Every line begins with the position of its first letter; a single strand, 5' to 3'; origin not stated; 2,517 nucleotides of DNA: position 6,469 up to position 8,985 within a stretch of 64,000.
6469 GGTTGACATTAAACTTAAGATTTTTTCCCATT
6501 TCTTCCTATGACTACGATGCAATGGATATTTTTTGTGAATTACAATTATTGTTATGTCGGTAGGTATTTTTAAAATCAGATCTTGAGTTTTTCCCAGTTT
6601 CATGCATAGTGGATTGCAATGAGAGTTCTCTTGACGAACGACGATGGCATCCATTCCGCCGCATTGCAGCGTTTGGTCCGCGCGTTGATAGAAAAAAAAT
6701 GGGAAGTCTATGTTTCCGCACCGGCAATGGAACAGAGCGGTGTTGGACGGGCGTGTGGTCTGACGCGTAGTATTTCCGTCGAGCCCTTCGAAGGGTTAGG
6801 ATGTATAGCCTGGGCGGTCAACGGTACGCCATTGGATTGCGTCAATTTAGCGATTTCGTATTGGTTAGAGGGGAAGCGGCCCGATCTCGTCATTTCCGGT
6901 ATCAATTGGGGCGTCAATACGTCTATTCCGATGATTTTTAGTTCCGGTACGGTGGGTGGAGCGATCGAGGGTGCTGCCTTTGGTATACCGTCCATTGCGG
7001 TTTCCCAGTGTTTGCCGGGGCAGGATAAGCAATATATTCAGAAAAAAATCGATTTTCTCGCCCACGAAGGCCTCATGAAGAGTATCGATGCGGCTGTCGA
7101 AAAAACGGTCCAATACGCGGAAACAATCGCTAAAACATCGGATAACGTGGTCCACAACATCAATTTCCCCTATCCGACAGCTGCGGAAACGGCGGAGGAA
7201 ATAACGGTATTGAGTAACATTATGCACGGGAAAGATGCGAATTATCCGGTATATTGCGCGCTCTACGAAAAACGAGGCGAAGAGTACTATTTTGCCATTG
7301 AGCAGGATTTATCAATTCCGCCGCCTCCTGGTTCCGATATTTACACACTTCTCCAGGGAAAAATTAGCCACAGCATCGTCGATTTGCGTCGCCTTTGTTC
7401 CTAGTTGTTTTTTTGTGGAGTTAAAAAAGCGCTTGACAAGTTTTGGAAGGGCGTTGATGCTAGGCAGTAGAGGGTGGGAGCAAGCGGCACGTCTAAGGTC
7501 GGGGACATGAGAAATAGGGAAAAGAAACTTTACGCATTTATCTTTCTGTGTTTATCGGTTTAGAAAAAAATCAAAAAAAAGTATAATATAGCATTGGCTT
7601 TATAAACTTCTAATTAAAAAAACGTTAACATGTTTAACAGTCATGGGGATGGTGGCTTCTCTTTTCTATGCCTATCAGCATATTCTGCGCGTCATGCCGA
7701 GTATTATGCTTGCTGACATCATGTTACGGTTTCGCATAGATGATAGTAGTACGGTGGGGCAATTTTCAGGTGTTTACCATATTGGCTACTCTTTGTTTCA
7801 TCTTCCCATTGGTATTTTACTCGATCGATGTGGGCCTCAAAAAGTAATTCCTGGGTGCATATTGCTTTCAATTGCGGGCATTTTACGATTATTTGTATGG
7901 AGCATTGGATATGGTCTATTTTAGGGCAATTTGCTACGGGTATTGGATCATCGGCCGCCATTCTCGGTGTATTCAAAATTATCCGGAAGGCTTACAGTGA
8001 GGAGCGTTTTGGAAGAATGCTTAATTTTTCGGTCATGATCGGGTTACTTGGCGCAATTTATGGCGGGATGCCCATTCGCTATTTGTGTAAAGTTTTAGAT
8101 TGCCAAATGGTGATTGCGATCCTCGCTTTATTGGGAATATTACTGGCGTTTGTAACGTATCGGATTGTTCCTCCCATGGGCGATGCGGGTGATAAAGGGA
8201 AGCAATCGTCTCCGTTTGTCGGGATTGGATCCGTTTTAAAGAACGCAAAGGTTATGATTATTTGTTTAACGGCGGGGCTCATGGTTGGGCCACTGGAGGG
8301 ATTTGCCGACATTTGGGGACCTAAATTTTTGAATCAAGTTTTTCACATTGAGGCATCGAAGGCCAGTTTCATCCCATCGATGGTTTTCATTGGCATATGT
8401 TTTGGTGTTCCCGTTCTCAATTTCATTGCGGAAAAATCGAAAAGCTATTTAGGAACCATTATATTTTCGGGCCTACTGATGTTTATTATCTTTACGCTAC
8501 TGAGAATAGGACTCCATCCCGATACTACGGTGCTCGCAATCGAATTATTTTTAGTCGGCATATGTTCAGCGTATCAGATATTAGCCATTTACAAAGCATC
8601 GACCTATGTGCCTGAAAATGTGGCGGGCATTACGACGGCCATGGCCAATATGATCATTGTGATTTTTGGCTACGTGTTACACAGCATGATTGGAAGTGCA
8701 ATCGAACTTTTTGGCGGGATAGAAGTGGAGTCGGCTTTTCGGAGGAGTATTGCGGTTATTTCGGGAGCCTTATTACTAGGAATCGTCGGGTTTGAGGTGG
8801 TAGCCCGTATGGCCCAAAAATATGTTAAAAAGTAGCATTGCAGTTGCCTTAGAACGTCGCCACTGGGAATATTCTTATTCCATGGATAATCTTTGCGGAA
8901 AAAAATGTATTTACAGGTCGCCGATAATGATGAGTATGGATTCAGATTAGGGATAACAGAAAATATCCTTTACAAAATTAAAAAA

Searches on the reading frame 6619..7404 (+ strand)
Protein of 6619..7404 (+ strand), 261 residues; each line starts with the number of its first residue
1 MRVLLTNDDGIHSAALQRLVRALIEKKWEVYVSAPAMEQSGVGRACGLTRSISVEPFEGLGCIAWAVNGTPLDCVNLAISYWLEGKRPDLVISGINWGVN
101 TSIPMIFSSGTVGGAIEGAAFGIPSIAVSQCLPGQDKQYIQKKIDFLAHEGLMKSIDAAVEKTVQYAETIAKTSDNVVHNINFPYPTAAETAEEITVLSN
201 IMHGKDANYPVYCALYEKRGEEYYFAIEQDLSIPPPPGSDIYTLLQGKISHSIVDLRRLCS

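Call 11: search_protein_families(library=ncbifam, proteins=[window:6619-7404:+])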
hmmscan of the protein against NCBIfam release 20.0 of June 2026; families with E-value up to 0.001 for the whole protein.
window:6619-7404:+ (261 aa): 13 families
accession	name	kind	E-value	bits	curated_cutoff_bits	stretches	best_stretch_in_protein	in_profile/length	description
TIGR00087.1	surE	equivalog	1.1e-47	162.5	135.1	1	1-252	1-245/252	5'/3'-nucleotidase SurE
NF001491.0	PRK00346.2-1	equivalog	7.5e-45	153.2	290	1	1-250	3-241/266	5'/3'-nucleotidase SurE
NF001490.0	PRK00346.1-4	equivalog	1.2e-44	152.4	233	1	1-252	1-232/254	5'/3'-nucleotidase SurE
NF001493.0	PRK00346.2-3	equivalog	1.4e-39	136.3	230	1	1-198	5-190/269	5'/3'-nucleotidase SurE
NF001492.0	PRK00346.2-2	equivalog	2.7e-38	131.7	271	1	1-225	4-209/261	5'/3'-nucleotidase SurE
NF001494.0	PRK00346.2-4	equivalog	1.6e-33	116.4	313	1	2-247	3-233/259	5'/3'-nucleotidase SurE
NF010544.0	PRK13934.1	equivalog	3e-33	115.1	325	1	1-247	1-229/266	stationary phase survival protein SurE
NF010541.0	PRK13931.1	equivalog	8.9e-33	113.8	422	1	1-249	1-238/261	5'/3'-nucleotidase SurE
NF010543.0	PRK13933.1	equivalog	7.7e-32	110.8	280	1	1-247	1-227/253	stationary phase survival protein SurE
NF001489.0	PRK00346.1-3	equivalog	7e-31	107.5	295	1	1-250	1-224/250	5'/3'-nucleotidase SurE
NF010545.0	PRK13935.1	equivalog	2.4e-30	105.6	365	1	1-131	1-129/254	stationary phase survival protein SurE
NF010542.0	PRK13932.1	equivalog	1.7e-26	93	436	1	2-155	11-163/261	stationary phase survival protein SurE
NF001488.0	PRK00346.1-1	equivalog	3.7e-24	85.4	396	1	1-129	1-124/253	5'/3'-nucleotidase SurE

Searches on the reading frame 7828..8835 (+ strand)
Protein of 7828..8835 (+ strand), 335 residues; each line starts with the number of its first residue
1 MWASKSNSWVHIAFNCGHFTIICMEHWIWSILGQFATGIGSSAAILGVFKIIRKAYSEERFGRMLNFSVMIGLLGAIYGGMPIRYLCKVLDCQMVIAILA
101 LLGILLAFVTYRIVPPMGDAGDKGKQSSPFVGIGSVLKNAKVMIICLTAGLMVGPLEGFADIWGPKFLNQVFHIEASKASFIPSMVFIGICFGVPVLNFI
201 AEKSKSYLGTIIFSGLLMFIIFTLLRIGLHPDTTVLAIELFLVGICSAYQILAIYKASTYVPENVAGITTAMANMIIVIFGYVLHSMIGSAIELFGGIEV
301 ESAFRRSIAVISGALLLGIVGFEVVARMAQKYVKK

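Call 11: search_protein_families(library=ncbifam, proteins=[window:7828-8835:+])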
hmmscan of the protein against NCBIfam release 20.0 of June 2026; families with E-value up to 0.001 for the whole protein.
window:7828-8835:+ (335 aa): 2 families
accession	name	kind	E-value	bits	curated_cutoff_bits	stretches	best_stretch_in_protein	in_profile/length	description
TIGR00881.1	2A0104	subfamily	1.5e-06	27.5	407.75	1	134-296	210-374/379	phosphoglycerate transporter protein PgtP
TIGR00710.1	efflux_Bcr_CflA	subfamily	0.00016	21.2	200.9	1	35-293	101-356/385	Bcr/CflA family efflux MFS transporter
